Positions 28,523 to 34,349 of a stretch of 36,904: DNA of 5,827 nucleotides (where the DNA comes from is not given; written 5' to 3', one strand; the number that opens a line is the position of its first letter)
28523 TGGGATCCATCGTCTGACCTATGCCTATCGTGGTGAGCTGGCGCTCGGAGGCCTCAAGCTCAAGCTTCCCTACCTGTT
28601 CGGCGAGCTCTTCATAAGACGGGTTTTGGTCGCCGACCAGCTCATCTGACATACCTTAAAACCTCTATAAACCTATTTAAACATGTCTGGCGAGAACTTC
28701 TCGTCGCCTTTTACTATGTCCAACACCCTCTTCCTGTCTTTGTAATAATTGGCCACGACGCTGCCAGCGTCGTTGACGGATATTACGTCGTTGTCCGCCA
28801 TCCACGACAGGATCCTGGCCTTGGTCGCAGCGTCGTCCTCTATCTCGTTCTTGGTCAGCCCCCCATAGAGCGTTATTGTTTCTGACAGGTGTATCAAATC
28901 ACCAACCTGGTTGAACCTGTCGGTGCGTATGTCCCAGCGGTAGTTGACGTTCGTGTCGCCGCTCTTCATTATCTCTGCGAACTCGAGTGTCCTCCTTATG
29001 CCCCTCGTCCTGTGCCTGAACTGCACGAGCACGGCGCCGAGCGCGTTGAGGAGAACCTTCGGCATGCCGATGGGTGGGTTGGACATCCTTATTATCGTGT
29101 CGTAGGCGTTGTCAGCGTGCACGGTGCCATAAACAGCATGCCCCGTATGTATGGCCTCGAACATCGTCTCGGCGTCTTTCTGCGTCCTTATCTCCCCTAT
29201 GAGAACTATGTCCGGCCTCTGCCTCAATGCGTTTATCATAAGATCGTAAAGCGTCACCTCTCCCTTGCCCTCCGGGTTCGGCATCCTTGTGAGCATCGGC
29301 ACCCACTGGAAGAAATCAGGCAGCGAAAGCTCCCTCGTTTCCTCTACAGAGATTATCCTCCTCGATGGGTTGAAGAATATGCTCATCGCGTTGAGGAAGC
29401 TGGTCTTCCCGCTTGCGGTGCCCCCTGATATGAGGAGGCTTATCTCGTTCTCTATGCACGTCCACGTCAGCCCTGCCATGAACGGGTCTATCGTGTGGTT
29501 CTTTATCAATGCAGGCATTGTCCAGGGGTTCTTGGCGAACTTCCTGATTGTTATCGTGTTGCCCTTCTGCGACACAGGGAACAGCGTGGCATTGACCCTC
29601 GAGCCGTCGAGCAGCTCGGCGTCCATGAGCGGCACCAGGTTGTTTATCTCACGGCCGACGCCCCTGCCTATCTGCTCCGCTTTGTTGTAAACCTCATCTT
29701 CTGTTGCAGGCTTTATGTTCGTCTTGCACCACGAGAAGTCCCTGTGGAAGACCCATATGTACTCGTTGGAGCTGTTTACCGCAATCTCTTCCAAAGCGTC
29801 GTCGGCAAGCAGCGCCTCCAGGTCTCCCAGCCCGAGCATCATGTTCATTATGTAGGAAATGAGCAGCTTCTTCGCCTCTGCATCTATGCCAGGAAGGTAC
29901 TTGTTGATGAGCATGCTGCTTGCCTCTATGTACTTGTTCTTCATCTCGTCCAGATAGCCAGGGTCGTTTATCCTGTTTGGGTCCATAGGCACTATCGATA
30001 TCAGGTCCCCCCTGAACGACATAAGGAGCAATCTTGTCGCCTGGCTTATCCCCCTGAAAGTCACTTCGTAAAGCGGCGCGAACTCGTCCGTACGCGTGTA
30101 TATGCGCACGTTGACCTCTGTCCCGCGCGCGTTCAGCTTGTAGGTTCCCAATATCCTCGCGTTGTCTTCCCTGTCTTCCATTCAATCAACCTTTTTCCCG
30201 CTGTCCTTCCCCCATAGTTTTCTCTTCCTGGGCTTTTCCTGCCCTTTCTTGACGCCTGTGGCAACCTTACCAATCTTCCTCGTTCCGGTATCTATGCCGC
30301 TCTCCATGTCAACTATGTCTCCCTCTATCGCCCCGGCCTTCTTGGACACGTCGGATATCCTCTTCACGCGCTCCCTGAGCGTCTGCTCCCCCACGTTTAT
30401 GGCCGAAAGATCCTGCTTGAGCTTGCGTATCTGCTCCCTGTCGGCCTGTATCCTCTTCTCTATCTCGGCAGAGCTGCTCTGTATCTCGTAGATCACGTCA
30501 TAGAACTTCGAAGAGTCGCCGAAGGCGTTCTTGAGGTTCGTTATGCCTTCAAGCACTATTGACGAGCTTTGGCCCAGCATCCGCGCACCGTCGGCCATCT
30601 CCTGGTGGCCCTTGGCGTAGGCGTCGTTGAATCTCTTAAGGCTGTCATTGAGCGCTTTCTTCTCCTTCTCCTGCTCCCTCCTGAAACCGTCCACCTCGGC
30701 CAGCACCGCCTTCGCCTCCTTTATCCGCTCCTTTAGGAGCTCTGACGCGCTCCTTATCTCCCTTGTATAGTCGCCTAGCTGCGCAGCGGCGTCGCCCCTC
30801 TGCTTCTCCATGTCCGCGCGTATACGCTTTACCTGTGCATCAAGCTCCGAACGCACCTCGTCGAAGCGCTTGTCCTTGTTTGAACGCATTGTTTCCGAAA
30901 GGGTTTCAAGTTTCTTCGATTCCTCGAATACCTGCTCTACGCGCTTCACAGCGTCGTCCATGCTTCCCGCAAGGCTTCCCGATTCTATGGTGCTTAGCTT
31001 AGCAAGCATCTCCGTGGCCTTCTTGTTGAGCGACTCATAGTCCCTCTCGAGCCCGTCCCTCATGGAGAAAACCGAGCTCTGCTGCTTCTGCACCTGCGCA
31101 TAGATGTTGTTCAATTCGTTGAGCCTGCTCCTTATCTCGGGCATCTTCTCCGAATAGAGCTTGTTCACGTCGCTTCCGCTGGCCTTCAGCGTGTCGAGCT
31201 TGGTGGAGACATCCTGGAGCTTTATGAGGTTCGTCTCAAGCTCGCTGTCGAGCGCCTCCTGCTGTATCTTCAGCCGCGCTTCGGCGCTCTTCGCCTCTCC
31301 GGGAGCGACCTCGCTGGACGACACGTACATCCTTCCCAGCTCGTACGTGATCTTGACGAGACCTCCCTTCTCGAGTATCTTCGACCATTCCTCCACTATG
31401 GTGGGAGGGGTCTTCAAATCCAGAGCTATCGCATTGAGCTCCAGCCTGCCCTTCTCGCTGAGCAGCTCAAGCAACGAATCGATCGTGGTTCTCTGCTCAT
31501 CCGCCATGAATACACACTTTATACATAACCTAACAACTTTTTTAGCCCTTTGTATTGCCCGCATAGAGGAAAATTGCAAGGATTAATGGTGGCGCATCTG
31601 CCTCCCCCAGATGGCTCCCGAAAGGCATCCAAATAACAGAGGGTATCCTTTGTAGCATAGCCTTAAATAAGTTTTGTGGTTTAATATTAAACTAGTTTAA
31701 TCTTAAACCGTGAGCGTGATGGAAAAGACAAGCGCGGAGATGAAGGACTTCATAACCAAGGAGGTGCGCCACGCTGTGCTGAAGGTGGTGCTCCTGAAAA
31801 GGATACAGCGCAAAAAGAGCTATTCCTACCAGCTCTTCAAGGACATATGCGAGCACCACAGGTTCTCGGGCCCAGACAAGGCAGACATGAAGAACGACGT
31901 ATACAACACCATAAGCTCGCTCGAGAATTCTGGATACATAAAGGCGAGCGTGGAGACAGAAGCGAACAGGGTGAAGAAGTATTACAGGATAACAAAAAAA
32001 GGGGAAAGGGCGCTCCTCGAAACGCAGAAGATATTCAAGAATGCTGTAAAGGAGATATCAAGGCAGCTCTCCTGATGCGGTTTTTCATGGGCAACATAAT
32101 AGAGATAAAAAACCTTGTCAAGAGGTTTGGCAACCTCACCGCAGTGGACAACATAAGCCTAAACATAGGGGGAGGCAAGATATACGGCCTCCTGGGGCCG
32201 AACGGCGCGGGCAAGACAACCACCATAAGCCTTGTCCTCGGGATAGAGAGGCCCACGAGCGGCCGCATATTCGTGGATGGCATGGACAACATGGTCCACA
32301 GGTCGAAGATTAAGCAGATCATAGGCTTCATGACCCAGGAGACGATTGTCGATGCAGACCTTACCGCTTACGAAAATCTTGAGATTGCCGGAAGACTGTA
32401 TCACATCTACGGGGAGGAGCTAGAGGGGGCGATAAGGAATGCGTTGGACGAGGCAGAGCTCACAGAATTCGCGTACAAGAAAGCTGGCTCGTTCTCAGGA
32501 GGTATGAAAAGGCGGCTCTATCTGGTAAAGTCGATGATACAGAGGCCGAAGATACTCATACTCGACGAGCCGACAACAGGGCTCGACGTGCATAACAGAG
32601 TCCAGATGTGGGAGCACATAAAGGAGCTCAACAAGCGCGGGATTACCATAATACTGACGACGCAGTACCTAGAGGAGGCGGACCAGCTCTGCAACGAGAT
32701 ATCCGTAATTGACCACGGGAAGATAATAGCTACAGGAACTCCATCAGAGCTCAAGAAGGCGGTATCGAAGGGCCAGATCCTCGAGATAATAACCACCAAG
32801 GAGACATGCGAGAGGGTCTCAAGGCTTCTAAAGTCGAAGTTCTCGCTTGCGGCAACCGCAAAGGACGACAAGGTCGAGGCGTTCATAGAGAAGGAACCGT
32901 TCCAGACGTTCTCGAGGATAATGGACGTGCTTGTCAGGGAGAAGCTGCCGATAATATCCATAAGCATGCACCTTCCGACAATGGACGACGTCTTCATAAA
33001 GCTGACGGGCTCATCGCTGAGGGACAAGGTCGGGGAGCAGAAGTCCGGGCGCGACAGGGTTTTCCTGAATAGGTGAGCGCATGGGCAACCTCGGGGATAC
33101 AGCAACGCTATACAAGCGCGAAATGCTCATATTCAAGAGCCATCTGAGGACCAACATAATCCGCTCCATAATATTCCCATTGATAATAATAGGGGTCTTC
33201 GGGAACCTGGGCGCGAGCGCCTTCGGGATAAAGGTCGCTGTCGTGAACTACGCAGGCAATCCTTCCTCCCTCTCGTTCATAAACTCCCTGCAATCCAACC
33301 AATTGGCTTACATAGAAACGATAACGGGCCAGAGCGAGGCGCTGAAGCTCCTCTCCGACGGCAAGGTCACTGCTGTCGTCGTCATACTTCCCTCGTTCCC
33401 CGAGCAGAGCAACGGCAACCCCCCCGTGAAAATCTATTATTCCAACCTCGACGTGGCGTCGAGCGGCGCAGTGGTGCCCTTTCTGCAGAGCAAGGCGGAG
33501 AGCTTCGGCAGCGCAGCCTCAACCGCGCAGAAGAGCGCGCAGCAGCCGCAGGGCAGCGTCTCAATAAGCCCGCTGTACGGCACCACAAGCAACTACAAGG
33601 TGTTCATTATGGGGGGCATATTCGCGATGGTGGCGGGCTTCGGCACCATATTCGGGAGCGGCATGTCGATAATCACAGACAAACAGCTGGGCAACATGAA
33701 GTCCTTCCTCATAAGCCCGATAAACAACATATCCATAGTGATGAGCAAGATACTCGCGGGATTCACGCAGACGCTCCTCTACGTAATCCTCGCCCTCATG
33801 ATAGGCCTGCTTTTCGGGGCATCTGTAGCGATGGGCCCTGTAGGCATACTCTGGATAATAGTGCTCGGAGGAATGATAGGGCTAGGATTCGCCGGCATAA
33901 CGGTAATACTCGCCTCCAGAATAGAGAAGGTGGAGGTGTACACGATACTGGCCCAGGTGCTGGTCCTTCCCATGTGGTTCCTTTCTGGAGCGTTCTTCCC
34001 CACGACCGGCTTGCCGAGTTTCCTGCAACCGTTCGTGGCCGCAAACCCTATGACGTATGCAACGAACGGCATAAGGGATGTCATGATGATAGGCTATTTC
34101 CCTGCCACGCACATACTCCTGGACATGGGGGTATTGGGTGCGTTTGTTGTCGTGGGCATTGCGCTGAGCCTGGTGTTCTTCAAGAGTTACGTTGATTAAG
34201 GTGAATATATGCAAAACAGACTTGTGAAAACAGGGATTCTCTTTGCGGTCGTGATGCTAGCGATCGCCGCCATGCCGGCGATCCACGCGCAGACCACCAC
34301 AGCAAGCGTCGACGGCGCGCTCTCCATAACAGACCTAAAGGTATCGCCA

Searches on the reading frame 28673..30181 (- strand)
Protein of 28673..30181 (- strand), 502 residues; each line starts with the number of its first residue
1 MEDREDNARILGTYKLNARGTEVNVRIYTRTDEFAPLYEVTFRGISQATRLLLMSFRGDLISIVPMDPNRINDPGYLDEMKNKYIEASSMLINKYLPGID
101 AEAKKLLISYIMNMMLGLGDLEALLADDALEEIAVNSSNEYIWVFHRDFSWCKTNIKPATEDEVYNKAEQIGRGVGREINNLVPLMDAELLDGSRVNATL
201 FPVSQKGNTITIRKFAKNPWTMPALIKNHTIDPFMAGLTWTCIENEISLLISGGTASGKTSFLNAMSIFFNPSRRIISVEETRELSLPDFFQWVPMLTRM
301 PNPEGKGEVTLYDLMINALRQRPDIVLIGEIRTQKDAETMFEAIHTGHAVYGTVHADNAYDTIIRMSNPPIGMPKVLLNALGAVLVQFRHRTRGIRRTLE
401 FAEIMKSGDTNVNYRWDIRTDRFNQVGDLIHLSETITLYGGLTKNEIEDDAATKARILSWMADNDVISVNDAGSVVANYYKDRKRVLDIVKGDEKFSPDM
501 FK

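Call 3: search_protein_families(library=pfam, proteins=[window:28673-30181:-], max_evalue=0.01)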
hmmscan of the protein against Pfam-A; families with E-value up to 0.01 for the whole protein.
window:28673-30181:- (502 aa): 2 families
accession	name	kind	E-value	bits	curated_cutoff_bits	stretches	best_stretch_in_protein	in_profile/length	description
PF00437.27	T2SSE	-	2.6e-33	115.6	24.9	1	200-385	98-273/370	Type II/IV secretion system protein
PF13555.12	AAA_29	-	0.007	16.5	27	0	244-275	21-51/61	P-loop containing region of AAA domain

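Call 7: search_protein_families(library=ncbifam, proteins=[window:28673-30181:-], max_evalue=0.01)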
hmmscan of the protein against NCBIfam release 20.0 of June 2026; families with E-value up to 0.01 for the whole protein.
window:28673-30181:- (502 aa): 20 families
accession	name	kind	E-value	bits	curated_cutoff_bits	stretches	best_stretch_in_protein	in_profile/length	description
NF058587.1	archaellum_moto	equivalog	7.9e-72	242.7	550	1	108-482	136-520/527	archaellum flagellar ATPase motor FlaI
TIGR03819.1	heli_sec_ATPase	hypoth_equivalog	3.2e-48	164.7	373.15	1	109-365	43-296/340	TadA family conjugal transfer-associated ATPase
NF053672.1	bindosome_BasE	exception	1.9e-37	129.2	1000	1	114-368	134-390/512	bindosome assembly system ATPase subunit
TIGR02788.1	VirB11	equivalog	5.5e-31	107.7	249.95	2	240-367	138-263/308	P-type DNA transfer ATPase VirB11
NF010475.0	PRK13900.1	equivalog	4e-26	91.9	389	2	241-365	155-278/333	type IV secretion system ATPase VirB11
TIGR02782.1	TrbB_P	equivalog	9.4e-24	84.2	304.55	1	120-367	13-253/303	P-type conjugative transfer ATPase TrbB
NF010469.0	PRK13894.1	subfamily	1.9e-20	73.5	508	1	121-367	27-265/320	conjugal transfer ATPase TrbB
NF041000.1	ATPase_ComGA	equivalog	1.2e-19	70.4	300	1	249-370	131-246/267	competence type IV pilus ATPase ComGA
NF007755.0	PRK10436.1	equivalog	2.1e-16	59.7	617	1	249-381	222-346/465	type II secretion system protein GspE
TIGR02538.1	type_IV_pilB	equivalog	5.1e-16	58.4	675.65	1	249-374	319-435/564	type IV-A pilus assembly ATPase PilB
TIGR01420.1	pilT_fam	subfamily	5.7e-16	58.7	319.1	1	249-433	125-308/343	PilT/PilU family type 4a pilus ATPase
NF010425.0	PRK13851.1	equivalog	1.4e-14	53.8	461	1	240-360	156-274/344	type IV secretion system protein VirB11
NF010407.0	PRK13833.1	subfamily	4.2e-14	52.7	499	1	176-366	74-259/323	conjugal transfer protein TrbB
TIGR02533.1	type_II_gspE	equivalog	5.3e-13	48.4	630.25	1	249-387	246-376/486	type II secretion system ATPase GspE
NF053534.1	T4PilAsmATPsTfpB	equivalog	2.8e-11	42.5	850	1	249-380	339-461/584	type IV pilus assembly ATPase TfpB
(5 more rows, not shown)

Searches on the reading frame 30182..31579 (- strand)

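Call 6: search_protein_families(library=pfam, proteins=[window:30182-31579:-], max_evalue=0.01)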
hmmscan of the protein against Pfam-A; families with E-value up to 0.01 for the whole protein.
window:30182-31579:- (465 aa): 2 families
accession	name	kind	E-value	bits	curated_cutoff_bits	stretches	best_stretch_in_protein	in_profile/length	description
PF07889.17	DUF1664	-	0.0017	18.9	34.6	0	122-200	44-122/124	Protein of unknown function (DUF1664)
PF17082.10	Spc29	-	0.0026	18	31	1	360-412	110-162/245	Spindle Pole Component 29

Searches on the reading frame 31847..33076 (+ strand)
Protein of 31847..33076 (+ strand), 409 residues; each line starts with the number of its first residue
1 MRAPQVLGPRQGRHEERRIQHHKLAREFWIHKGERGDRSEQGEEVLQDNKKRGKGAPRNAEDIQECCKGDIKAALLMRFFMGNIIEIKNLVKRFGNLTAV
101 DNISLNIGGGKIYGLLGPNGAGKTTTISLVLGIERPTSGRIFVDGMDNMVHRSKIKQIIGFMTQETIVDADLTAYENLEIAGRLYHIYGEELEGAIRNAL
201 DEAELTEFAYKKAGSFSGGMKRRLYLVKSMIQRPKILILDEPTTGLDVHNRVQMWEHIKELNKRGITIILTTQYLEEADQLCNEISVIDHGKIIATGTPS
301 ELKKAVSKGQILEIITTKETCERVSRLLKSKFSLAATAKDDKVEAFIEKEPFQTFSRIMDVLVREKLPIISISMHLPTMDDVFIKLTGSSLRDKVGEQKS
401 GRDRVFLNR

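Call 6: search_protein_families(library=pfam, proteins=[window:31847-33076:+], max_evalue=0.01)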
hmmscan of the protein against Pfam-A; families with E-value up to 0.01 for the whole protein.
window:31847-33076:+ (409 aa): 5 families
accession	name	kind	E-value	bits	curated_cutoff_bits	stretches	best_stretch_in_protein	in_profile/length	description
PF00005.33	ABC_tran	-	1.2e-29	104.1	25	1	101-244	2-137/137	ABC transporter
PF13304.12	AAA_21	-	1.4e-08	35.6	27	1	214-273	236-298/304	AAA domain, putative AbiEii toxin, Type IV TA system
PF13732.12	DrrA1-3_C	-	4.2e-06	27.8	27.4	1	297-386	1-80/81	ATP-binding protein DrrA1-3-like, C-terminal domain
PF02463.25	SMC_N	-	0.0008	19.3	40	1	112-282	26-209/220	RecF/RecN/SMC N terminal domain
PF13476.12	AAA_23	-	0.0027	18.8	27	0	102-127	12-36/201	AAA domain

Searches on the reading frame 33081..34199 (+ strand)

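Call 6: search_protein_families(library=pfam, proteins=[window:33081-34199:+], max_evalue=0.01)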
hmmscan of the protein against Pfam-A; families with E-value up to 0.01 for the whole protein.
window:33081-34199:+ (372 aa): 4 families
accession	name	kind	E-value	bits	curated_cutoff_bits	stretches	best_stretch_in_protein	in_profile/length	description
PF12698.13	ABC2_membrane_3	-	3.2e-33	115.7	31.6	1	29-364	7-346/347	ABC-2 family transporter protein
PF01061.29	ABC2_membrane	-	2.6e-20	73.3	26.9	1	164-335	37-210/211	ABC-2 type transporter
PF12730.13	ABC2_membrane_4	-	0.0017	18.8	27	1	173-290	50-170/179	ABC-2 family transporter protein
PF12679.13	ABC2_membrane_2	-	0.0022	17.7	27.2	1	89-368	10-279/283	ABC-2 family transporter protein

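Call 7: search_protein_families(library=ncbifam, proteins=[window:33081-34199:+], max_evalue=0.01)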
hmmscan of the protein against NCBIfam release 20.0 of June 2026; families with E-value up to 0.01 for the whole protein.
window:33081-34199:+ (372 aa): 11 families
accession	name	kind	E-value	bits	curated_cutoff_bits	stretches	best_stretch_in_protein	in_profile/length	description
TIGR01247.1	drrB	subfamily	5.2e-28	98.3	223.05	1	170-366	44-235/236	daunorubicin resistance ABC transporter membrane protein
TIGR03861.1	phenyl_ABC_PedC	subfamily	4.2e-17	62.6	241.35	1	160-334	46-220/253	alcohol ABC transporter, permease protein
TIGR00025.1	Mtu_efflux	paralog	1.3e-14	54.3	146.9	1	167-365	32-232/238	ABC transporter efflux protein, DrrB family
TIGR01248.1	drrC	subfamily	9.5e-11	42.1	165.65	1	188-335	4-149/152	daunorubicin resistance protein C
TIGR01291.1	nodJ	subfamily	1.1e-08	35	206.65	1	183-365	70-245/253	ABC-2 type transporter, NodJ family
NF011648.0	PRK15066.1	subfamily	1.9e-07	30.9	225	1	171-368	58-250/257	ABC transporter permease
TIGR03062.1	pip_yhgE_Cterm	subfamily_domain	1.1e-06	28.4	102.2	1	216-368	59-204/208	YhgE/Pip family protein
NF011723.0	PRK15176.1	equivalog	2.3e-06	27.6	297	1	218-340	112-232/264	Vi polysaccharide ABC transporter inner membrane protein VexB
NF038293.1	permease_SagH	equivalog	0.00027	19.8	450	1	181-313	185-314/370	SagH family ABC transporter permease subunit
NF033858.1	ABC2_perm_RbbA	equivalog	0.00081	17.4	1050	1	44-368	579-905/909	ribosome-associated ATPase/putative transporter RbbA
NF050190.1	exosort_XrtZ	exception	0.0014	17.2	475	1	275-367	184-275/460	exosortase Z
